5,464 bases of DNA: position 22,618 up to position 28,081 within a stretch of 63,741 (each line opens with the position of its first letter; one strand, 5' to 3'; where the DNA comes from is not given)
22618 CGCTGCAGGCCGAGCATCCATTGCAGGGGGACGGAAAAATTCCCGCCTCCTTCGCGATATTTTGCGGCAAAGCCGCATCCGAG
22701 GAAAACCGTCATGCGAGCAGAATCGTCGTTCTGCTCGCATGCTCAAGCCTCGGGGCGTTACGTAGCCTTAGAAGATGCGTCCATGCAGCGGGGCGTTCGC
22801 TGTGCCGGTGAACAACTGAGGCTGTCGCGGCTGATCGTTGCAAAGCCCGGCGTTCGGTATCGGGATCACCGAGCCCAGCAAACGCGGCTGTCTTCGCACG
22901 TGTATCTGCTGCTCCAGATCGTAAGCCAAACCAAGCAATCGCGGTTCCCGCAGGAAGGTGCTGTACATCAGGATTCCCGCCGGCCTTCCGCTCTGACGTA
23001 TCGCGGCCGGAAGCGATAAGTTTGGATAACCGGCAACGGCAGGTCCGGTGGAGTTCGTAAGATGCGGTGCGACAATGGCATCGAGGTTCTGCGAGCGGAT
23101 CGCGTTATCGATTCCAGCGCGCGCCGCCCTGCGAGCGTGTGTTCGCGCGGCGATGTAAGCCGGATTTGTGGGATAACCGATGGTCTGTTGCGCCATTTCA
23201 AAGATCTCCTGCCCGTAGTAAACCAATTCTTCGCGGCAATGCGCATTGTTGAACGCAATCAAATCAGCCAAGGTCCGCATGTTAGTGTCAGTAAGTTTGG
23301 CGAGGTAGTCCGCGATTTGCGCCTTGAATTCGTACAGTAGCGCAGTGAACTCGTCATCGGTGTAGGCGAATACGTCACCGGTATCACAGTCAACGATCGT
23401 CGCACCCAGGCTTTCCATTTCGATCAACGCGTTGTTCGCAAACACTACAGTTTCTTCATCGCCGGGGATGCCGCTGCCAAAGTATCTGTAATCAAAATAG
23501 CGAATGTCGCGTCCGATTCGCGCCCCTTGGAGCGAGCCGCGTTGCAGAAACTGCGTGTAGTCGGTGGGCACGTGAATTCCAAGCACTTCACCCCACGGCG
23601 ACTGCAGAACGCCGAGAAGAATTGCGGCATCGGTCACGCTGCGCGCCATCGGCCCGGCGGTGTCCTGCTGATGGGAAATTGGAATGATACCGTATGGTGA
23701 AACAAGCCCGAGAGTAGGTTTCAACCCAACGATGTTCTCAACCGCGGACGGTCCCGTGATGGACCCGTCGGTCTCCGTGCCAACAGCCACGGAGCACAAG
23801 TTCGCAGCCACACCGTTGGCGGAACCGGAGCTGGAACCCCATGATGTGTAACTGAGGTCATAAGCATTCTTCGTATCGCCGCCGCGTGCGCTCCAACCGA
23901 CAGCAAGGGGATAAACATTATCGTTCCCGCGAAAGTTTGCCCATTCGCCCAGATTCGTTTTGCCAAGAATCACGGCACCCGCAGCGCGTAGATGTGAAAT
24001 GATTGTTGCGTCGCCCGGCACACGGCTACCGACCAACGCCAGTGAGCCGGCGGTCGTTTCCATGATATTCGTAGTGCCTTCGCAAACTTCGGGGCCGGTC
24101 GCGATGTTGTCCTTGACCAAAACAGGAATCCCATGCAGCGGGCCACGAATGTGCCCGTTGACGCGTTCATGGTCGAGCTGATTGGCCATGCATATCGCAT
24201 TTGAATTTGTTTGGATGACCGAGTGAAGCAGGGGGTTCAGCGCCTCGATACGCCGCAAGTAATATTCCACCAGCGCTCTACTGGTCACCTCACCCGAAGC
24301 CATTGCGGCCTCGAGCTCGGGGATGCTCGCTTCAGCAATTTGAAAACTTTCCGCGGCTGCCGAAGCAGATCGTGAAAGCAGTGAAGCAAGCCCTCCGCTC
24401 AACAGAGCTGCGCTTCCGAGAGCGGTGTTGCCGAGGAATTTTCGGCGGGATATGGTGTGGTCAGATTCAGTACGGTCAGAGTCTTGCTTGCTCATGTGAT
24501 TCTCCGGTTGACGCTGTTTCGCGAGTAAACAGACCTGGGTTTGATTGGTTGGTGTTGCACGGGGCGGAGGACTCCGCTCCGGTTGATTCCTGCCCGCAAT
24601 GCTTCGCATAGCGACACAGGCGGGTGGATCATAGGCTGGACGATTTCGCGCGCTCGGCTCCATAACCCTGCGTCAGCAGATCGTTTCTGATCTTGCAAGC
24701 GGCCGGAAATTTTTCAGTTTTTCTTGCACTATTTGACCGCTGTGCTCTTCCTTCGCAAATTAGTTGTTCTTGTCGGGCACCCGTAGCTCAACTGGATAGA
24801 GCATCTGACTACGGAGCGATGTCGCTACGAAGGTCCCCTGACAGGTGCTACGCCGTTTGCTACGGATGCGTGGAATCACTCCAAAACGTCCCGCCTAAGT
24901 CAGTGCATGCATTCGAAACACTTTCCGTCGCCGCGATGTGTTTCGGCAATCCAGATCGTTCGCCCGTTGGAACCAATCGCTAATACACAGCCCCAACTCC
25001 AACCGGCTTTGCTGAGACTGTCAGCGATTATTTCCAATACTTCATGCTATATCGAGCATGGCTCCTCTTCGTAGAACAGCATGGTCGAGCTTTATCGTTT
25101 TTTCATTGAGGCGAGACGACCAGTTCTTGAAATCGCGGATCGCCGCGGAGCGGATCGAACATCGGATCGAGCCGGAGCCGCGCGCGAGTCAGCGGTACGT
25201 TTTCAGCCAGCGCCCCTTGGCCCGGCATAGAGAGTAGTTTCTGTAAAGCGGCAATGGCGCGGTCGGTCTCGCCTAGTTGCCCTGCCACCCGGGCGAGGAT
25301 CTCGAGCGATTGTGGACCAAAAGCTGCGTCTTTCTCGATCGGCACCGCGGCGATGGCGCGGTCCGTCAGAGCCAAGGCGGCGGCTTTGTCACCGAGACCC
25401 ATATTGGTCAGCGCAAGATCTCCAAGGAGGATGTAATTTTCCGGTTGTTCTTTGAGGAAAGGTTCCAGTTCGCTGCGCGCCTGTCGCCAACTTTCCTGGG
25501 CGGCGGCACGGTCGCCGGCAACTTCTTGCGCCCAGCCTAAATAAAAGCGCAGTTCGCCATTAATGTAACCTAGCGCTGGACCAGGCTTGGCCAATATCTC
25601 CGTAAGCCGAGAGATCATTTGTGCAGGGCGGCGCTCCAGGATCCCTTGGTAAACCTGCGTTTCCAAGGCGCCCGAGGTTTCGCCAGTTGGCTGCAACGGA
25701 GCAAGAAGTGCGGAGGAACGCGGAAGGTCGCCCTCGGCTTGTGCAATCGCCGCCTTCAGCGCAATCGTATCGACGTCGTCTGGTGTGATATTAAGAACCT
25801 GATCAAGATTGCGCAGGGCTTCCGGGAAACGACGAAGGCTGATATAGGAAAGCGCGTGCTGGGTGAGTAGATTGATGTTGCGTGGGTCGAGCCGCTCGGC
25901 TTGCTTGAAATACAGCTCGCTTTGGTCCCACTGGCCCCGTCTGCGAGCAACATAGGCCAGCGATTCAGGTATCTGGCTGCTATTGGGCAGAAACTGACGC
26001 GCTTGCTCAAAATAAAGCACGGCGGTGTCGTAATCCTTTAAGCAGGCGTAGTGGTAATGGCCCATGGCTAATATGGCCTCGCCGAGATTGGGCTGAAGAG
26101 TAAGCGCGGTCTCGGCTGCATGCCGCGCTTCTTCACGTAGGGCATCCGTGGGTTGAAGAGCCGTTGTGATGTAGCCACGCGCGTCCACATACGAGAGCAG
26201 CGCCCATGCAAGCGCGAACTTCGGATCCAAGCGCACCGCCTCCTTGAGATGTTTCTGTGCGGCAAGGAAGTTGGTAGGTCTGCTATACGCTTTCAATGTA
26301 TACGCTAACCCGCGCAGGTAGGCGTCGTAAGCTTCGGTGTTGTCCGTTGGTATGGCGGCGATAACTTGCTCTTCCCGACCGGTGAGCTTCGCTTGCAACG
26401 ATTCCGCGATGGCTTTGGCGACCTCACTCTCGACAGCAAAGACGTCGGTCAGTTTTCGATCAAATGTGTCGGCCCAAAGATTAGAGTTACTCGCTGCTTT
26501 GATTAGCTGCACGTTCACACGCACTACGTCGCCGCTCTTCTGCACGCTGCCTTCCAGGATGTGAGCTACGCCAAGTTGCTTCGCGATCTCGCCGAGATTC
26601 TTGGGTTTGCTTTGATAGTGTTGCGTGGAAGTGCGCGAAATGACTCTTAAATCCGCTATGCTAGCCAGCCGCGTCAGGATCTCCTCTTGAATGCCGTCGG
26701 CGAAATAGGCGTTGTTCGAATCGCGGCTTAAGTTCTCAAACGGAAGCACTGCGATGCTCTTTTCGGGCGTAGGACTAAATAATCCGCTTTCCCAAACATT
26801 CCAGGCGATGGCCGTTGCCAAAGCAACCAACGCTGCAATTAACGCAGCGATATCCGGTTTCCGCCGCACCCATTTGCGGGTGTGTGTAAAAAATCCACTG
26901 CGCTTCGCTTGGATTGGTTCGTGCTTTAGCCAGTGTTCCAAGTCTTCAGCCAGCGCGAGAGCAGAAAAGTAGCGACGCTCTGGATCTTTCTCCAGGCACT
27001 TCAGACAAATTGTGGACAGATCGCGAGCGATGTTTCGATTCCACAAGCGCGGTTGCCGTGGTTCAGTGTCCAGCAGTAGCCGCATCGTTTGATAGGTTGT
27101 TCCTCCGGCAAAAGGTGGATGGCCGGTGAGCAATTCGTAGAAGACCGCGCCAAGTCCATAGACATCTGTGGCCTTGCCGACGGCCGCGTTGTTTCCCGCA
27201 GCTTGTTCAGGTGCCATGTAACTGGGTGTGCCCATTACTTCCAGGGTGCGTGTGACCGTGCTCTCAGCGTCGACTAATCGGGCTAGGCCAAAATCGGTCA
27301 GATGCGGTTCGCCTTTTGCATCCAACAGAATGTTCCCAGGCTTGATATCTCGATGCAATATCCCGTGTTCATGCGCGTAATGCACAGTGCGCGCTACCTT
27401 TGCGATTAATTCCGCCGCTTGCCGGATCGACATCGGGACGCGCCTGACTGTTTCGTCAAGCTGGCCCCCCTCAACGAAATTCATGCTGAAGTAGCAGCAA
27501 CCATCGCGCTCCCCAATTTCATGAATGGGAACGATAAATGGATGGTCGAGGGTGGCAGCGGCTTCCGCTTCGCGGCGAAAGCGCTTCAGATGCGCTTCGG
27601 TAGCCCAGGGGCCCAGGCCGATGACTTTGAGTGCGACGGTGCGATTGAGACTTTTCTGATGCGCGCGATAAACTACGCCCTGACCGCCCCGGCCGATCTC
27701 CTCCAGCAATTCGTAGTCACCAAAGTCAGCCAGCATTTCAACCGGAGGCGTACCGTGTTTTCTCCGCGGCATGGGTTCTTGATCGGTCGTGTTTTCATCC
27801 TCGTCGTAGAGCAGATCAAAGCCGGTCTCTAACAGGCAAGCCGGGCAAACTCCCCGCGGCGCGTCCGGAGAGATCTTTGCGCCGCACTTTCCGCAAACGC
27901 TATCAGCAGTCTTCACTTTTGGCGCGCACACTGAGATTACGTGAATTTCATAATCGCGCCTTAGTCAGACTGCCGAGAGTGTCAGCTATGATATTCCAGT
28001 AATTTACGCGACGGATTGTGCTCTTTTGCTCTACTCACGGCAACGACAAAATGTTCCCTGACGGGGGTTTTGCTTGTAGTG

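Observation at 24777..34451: Intact tRNA-Arg(ACG) bracketed by an upstream 5' half and a downstream 3' half that overlap by the anticodon-loop pentamer ACGGA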

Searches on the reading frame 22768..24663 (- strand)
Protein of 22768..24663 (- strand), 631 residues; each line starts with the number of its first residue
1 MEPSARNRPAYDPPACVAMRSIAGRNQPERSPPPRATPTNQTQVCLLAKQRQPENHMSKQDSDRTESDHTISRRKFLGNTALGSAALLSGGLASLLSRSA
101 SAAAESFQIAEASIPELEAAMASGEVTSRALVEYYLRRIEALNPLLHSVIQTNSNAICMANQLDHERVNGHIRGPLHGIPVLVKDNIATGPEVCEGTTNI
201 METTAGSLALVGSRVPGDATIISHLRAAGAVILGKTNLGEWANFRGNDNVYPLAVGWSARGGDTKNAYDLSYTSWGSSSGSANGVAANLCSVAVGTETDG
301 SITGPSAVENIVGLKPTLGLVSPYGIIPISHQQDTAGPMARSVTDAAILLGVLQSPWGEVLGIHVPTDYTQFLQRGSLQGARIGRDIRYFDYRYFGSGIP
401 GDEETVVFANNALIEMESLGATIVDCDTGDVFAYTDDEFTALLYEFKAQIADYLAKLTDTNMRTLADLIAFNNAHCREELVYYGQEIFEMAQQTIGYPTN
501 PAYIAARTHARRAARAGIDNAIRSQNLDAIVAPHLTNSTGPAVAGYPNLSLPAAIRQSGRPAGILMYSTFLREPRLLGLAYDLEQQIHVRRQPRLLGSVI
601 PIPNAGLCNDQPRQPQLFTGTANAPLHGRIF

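Call 8: search_protein_families(library=pfam, proteins=[window:22768-24663:-], max_evalue=0.01)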
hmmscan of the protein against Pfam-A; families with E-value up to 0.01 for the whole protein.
window:22768-24663:- (631 aa): 1 family
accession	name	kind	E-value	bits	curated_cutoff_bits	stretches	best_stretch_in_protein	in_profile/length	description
PF01425.27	Amidase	-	2.3e-71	241.6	27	1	131-535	2-377/445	Amidase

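Call 14: find_encoding_contigs(protein=window:22768-24663:-, flank=10000, max_places=10)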
Protein window:22768-24663:- (631 aa): no gene with exactly this product is on record in the collection.

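Call 16: find_related_loci(query=window:22768-24663:-, collection=genome_contigs, flank=10000)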
Query window:22768-24663:- (631 aa) in genome_contigs; peptide patterns used: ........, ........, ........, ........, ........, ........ (x = any residue, [..] = any of these).
125 stretches matched a pattern; 101 encode a relative of the query (tblastn E <= 1e-3); the best 80 are kept; 80 distinct loci.
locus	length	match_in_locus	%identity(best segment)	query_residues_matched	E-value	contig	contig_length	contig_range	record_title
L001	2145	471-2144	87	30-587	0e+0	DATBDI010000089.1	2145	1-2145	MAG TPA_asm: Candidatus Udaeobacter sp. isolate SMAG_U5807 k141_2624574, whole genome shotgun sequence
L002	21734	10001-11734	75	54-631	0e+0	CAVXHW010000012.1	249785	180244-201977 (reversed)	MAG: uncultured Verrucomicrobiae bacterium isolate MFD05513.bin.3.3 genome assembly, contig: contig_26616, whole genome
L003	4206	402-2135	75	54-631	0e+0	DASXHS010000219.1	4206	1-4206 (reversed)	MAG TPA_asm: Candidatus Udaeobacter sp. isolate SMAG_U5199 k141_804545, whole genome shotgun sequence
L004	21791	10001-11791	73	25-631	0e+0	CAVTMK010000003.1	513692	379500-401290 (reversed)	MAG: uncultured Verrucomicrobiae bacterium isolate MFD06526.bin.1.22 genome assembly, contig: contig_4162, whole genome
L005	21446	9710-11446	75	53-631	0e+0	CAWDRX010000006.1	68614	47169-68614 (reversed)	MAG: uncultured Verrucomicrobiae bacterium isolate MFD00392.bin.3.308 genome assembly, contig: contig_25968, whole genom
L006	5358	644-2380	76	53-631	0e+0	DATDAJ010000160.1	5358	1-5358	MAG TPA_asm: Candidatus Udaeobacter sp. isolate SMAG_U93 k141_946807, whole genome shotgun sequence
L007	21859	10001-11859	74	1-631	0e+0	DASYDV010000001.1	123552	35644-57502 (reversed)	MAG TPA_asm: Candidatus Udaeobacter sp. isolate SMAG_U4968 k141_4784005, whole genome shotgun sequence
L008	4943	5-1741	74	43-631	0e+0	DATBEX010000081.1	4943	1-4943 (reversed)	MAG TPA_asm: Candidatus Udaeobacter sp. isolate SMAG_U3793 k141_440773, whole genome shotgun sequence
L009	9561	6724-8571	71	22-631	0e+0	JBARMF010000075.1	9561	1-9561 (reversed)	MAG: Candidatus Udaeobacter sp. isolate MFD06203_ilm_asm_bin21 k127_323290, whole genome shotgun sequence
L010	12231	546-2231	75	52-622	0e+0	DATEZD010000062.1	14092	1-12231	MAG TPA_asm: Candidatus Udaeobacter sp. isolate SMAG_U8465 k141_239524, whole genome shotgun sequence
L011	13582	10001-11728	74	43-631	0e+0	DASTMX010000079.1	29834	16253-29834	MAG TPA_asm: Candidatus Udaeobacter sp. isolate SMAG_U3864 k141_1009087, whole genome shotgun sequence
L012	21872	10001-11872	71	4-628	0e+0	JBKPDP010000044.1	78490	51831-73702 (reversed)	MAG: Verrucomicrobiota bacterium isolate GB_EKS_MAG_00021 GB_EKS_000000214736, whole genome shotgun sequence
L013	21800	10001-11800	71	14-631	0e+0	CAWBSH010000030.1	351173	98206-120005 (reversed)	MAG: uncultured Verrucomicrobiae bacterium isolate MFD01872.bin.2.57 genome assembly, contig: contig_89472, whole genome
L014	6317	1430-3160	73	53-631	0e+0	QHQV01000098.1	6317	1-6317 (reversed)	MAG: Verrucomicrobia bacterium isolate AV119 14_0903_02_20cm_scaffold_3840_curated, whole genome shotgun sequence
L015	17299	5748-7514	73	43-631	0e+0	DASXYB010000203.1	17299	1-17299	MAG TPA_asm: Candidatus Udaeobacter sp. isolate SMAG_U4813 k141_1664038, whole genome shotgun sequence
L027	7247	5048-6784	70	39-625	0e+0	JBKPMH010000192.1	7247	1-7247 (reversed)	MAG: Verrucomicrobiota bacterium isolate GS_HAYS_MAG_00071 GS_HAYS_000002242529, whole genome shotgun sequence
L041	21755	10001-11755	69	38-631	0e+0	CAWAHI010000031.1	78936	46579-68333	MAG: uncultured Verrucomicrobiae bacterium isolate MFD04967.bin.1.146 genome assembly, contig: contig_75724, whole genom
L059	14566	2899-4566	67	61-630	0e+0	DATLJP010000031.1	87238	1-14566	MAG TPA_asm: Chthoniobacterales bacterium isolate SMAG_U13699 k141_751328, whole genome shotgun sequence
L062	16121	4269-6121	74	5-631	0e+0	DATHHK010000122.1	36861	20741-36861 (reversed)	MAG TPA_asm: Candidatus Udaeobacter sp. isolate SMAG_U12498 k141_84293, whole genome shotgun sequence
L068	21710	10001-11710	61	60-631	0e+0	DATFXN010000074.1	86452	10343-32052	MAG TPA_asm: Chthoniobacterales bacterium isolate SMAG_U9518 k141_12013597, whole genome shotgun sequence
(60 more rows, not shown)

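Call 24: search_protein_families(library=pfam, proteins=[L041:6406-9501:+, L041:5265-6080:-, L041:3381-4454:+, L041:2284-3165:+, L041:470-1762:-, L068:4434-5576:+, L068:6026-7744:+, L068:8301-8813:+, L068:8015-8344:+, L068:5890-6240:+], max_evalue=0.01)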
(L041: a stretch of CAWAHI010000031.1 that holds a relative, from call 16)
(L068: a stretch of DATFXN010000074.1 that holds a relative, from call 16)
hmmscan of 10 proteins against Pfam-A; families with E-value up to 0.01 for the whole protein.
L041:6406-9501:+ (1031 aa): 6 families
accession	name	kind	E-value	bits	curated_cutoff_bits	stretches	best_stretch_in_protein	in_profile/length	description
PF15902.12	Sortilin-Vps10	-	7e-36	124.4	33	4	624-694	2-73/446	Sortilin, neurotensin receptor 3,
PF02012.26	BNR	-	2.1e-14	51.5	27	0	234-243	2-11/12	BNR/Asp-box repeat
PF14870.12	PSII_BNR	-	4.1e-07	30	27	0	626-729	85-186/303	Photosynthesis system II assembly factor YCF48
PF13088.12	BNR_2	-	1.2e-05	25.3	31.4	0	569-639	185-252/277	BNR repeat-like domain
PF15899.11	BNR_6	-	1.2e-05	25.3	27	0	625-638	1-14/14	BNR-Asp box repeat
PF13810.12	DUF4185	-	0.0016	18.2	39.5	0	220-247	116-144/309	Domain of unknown function (DUF4185)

L041:5265-6080:- (271 aa): 1 family
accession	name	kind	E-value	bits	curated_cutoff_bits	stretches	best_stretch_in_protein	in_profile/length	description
PF13714.12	PEP_mutase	-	5.8e-71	239.3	31.5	1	11-246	1-239/240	Phosphoenolpyruvate phosphomutase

L041:3381-4454:+ (357 aa): 3 families
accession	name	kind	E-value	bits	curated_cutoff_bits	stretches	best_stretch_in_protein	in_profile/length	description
PF03641.19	Lysine_decarbox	-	1.7e-23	83.7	27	1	131-264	1-130/131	Possible lysine decarboxylase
PF18306.6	LDcluster4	-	1.8e-07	31.4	26.3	1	89-199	3-110/151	SLOG cluster4 family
PF00781.29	DAGK_cat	-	0.004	17.2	23.6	0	100-138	36-75/125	Diacylglycerol kinase catalytic domain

L041:2284-3165:+ (293 aa): 2 families
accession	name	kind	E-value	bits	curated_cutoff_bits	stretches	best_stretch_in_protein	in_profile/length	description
PF00561.26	Abhydrolase_1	-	3.2e-16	60.2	25.8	1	29-277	2-240/245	alpha/beta hydrolase fold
PF12146.15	Hydrolase_4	-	0.003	17.3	27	0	96-275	79-232/239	Serine aminopeptidase, S33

L041:470-1762:- (430 aa): 2 families
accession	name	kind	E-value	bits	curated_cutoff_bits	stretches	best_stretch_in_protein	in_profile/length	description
PF03781.23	FGE-sulfatase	-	5.4e-37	128.3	23.3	2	206-338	18-136/255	Sulfatase-modifying factor enzyme 1-like domain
PF12867.12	DinB_2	-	2.4e-06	28.5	24.8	1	29-157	7-126/128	DinB superfamily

L068:4434-5576:+ (380 aa): 2 families
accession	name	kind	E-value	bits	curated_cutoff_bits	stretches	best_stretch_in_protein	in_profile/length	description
PF00589.27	Phage_integrase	-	1.1e-19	71.3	27.1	1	216-352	31-170/172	Phage integrase family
PF20172.3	DUF6538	-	0.0028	17.7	27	0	31-58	21-48/60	Domain of unknown function (DUF6538)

L068:6026-7744:+ (572 aa): 1 family
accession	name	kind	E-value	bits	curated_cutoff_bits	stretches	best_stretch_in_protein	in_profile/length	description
PF01425.27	Amidase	-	8.3e-74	249.6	27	1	47-516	2-444/445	Amidase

L068:8301-8813:+ (170 aa): 0 families

L068:8015-8344:+ (109 aa): 1 family
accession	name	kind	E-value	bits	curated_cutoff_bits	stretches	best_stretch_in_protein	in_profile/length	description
PF13648.12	Lipocalin_4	-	0.0023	19.2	22.4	1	38-94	36-89/89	Lipocalin-like domain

L068:5890-6240:+ (116 aa): 0 families

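Call 32: search_protein_families(library=pfam, proteins=[L027:27-4700:+, L062:1089-2492:-, L062:2523-3368:+, L062:3403-3765:+, L062:3701-4096:+, L059:441-1568:-, L059:189-389:+, L059:1403-1903:+, L002:8793-9386:+, L002:8470-8874:+], max_evalue=0.01)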
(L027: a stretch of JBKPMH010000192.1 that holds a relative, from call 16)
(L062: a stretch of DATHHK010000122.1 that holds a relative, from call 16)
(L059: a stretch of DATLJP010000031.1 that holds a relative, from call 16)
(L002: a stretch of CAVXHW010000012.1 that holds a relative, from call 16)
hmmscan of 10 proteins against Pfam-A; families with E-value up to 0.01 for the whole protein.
L027:27-4700:+ (1557 aa): 4 families
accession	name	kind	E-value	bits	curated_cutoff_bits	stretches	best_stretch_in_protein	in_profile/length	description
PF06165.18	GH94_b-supersand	-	2.5e-150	499.3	23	2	777-1020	1-251/251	Glycosyl hydrolase 94, supersandwich domain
PF17167.11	Glyco_hydro_94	-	4.8e-118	394.9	27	1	1051-1475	1-420/420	Glycosyl hydrolase 94 superfamily, catalytic domain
PF10091.15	Glycoamylase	-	1.5e-20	74.1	27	1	10-224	2-219/221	Putative glucoamylase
PF03633.20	Glyco_hydro_65C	-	0.00014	22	22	1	1478-1513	3-37/62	Glycosyl hydrolase family 65, C-terminal domain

L062:1089-2492:- (467 aa): 7 families
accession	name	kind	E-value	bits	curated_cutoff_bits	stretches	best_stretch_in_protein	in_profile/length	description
PF00069.31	Pkinase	-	1.8e-39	136.2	31.7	1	63-318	6-258/263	Protein kinase domain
PF07714.23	PK_Tyr_Ser-Thr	-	1.3e-24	87.3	23.1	1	63-312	6-250/258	Protein tyrosine and serine/threonine kinase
PF06803.17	DUF1232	-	1.9e-09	37.5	23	1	411-445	1-35/37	Protein of unknown function (DUF1232)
PF01636.29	APH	-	1.3e-08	35.3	23.2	1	181-207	170-197/239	Phosphotransferase enzyme family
PF03109.22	ABC1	-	0.00025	20.7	22.9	1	158-211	167-218/244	ABC1 atypical kinase-like domain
PF17667.7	Pkinase_fungal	-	0.0015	17.8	24.1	1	161-232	290-361/387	Fungal protein kinase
PF01163.29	RIO1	-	0.0061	16.6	22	0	139-205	85-149/187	RIO domain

L062:2523-3368:+ (281 aa): 0 families

L062:3403-3765:+ (120 aa): 0 families

L062:3701-4096:+ (131 aa): 0 families

L059:441-1568:- (375 aa): 2 families
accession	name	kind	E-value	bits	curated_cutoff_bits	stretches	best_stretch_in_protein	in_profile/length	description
PF00574.28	CLP_protease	-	6e-12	46.2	20.2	1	13-141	16-140/182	Clp protease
PF24862.1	SUS_EPBD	-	0.00096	20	27.7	1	165-224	13-72/88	Sucrose synthase EPBD domain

L059:189-389:+ (66 aa): 0 families

L059:1403-1903:+ (166 aa): 0 families

L002:8793-9386:+ (197 aa): 0 families

L002:8470-8874:+ (134 aa): 0 families

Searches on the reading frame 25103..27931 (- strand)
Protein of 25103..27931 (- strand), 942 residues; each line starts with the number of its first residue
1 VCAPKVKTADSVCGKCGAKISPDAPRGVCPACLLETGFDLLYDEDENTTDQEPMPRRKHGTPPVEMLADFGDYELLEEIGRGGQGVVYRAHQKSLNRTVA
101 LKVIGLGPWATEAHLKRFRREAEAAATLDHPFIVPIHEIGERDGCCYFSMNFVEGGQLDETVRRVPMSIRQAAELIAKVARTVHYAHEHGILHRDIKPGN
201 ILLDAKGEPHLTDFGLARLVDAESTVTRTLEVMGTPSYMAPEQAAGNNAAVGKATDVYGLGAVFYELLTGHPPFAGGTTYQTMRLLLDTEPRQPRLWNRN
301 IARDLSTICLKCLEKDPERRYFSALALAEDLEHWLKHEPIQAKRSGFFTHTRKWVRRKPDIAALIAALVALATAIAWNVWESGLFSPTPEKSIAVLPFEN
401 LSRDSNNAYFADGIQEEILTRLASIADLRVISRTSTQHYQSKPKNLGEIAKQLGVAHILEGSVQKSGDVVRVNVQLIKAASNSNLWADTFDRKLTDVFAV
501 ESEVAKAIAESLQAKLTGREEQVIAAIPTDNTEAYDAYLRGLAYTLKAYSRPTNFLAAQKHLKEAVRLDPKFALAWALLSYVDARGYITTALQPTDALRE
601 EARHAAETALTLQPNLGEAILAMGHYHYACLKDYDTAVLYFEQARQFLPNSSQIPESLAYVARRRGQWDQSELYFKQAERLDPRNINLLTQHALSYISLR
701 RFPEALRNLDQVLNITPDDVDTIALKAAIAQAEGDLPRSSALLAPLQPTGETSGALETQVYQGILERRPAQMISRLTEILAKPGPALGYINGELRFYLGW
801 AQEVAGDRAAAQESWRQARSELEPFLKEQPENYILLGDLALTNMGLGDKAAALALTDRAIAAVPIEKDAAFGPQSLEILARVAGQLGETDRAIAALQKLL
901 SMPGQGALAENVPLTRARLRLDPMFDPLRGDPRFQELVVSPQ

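Call 8: search_protein_families(library=pfam, proteins=[window:25103-27931:-], max_evalue=0.01)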
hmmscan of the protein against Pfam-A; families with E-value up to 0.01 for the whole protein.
window:25103-27931:- (942 aa): 23 families
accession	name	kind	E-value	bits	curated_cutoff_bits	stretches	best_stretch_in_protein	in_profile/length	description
PF00069.31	Pkinase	-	5.7e-54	183.7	31.7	1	73-322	1-253/263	Protein kinase domain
PF07714.23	PK_Tyr_Ser-Thr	-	8e-34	117.5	23.1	1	74-321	2-249/258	Protein tyrosine and serine/threonine kinase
PF07719.23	TPR_2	-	3.5e-17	61.5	27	0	658-685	7-34/34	Tetratricopeptide repeat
PF13432.12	TPR_16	-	1.4e-09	38.6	32.7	1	805-864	3-62/65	Tetratricopeptide repeat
PF13428.12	TPR_14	-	4.3e-09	36.6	23.5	0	658-693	7-42/44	Tetratricopeptide repeat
PF00515.34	TPR_1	-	7.3e-09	35.5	27.8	0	658-685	7-34/34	Tetratricopeptide repeat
PF13181.12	TPR_8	-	7.7e-09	35.5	25.7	0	875-902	3-30/34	Tetratricopeptide repeat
PF14559.12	TPR_19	-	4.1e-08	33.9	25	0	700-749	5-54/68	Tetratricopeptide repeat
PF12895.13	ANAPC3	-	5.9e-07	30.1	27.2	1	633-711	4-81/82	Anaphase-promoting complex, cyclosome, subunit 3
PF23914.1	TPR_CcmH_CycH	-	3.2e-06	27.5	42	1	630-719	62-154/158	Cytochrome c-type biogenesis protein H TPR domain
PF14531.12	Kinase-like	-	1.7e-05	24.6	25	1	172-274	147-251/289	Kinase-like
PF13174.12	TPR_6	-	2e-05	25.3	26.3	0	878-900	5-27/33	Tetratricopeptide repeat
PF13414.12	TPR_11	-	2.2e-05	24.5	26.8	0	696-721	4-29/42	TPR repeat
PF03109.22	ABC1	-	2.9e-05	23.8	22.9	1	149-223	146-220/244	ABC1 atypical kinase-like domain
PF13371.12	TPR_9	-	4.8e-05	23.7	35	1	661-729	4-72/73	Tetratricopeptide repeat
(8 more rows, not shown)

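Call 94: search_protein_families(library=padloc, proteins=[window:25103-27931:-], max_evalue=0.001)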
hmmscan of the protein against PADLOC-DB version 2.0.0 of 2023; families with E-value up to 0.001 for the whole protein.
window:25103-27931:- (942 aa): 35 families (the best 25 are shown)
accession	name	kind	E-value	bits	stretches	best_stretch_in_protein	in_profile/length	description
PDLC04042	PD-T4-6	-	3.3e-82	274.4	1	71-340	9-278/292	-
PDLC04053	PD-T4-6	-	1.6e-80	268.8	1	69-344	7-281/311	-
PDLC04043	PD-T4-6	-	1.5e-79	266.2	1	66-482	10-435/452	-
PDLC04060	PD-T4-6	-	1.7e-76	256.1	1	72-338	9-273/486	-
PDLC04061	PD-T4-6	-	1.5e-73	247.1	1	71-343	16-290/510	-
PDLC04138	mad6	-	5.5e-73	244.9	1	69-341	49-320/659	mads_6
PDLC04039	PD-T4-6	-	3.7e-67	225.3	1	69-355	12-295/458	-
PDLC04054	PD-T4-6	-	4.3e-67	225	1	71-341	11-280/347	-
PDLC04057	PD-T4-6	-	4e-66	221.8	1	71-342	8-278/443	-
PDLC04047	PD-T4-6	-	6.2e-66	220.7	1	70-344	9-282/327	-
PDLC04052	PD-T4-6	-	1e-65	220.8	1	72-344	10-286/496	-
PDLC04048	PD-T4-6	-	4.8e-63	211.7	1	72-338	11-276/354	-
PDLC04041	PD-T4-6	-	3.7e-60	202.4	1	66-331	20-290/443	-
PDLC04040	PD-T4-6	-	4.8e-59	198.5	1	79-343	2-274/547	-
PDLC04064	PD-T4-6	-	1e-50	170.8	1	70-338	19-284/369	-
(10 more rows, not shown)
